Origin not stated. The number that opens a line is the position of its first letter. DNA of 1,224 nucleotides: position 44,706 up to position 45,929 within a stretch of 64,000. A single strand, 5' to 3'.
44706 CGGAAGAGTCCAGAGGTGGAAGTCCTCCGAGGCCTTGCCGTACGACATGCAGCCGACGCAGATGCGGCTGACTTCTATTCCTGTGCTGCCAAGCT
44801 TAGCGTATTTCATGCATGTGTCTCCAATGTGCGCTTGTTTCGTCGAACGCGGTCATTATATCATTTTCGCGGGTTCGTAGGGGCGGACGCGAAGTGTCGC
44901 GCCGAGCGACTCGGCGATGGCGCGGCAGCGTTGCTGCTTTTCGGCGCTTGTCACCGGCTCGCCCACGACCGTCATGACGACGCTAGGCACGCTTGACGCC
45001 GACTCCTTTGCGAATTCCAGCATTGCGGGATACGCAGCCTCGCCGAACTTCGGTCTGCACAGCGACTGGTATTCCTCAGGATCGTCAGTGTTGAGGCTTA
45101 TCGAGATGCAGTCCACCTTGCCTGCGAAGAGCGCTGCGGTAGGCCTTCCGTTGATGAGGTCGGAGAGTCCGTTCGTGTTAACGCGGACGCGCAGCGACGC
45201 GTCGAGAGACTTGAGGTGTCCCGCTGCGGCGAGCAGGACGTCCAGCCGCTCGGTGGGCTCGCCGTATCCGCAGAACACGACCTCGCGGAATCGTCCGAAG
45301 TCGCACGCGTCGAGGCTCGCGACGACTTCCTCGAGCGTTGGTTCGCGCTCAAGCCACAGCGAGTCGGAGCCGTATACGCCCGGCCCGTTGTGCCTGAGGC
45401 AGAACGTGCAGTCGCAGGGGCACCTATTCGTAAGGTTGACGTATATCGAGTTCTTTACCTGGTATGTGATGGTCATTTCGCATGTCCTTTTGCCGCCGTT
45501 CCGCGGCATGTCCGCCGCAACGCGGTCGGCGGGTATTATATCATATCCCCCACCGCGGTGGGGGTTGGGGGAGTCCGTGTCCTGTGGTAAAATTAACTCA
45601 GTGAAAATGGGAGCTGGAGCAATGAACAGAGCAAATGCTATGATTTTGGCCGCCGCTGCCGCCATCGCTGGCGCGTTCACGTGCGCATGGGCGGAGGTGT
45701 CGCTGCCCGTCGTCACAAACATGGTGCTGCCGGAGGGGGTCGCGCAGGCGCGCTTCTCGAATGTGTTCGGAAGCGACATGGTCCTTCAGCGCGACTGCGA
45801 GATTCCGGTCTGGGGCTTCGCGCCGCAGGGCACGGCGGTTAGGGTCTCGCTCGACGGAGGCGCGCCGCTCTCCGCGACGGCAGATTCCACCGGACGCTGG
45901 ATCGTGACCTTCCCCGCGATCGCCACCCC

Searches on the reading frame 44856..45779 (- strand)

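Call 80: search_protein_families(library=pfam, proteins=[window:44856-45779:-], max_evalue=0.001)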
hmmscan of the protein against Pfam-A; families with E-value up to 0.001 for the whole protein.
window:44856-45779:- (307 aa): 1 family
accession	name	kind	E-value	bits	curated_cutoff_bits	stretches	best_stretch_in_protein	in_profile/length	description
PF04055.27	Radical_SAM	-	8.8e-13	49.2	29.5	1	114-277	1-155/166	Radical SAM superfamily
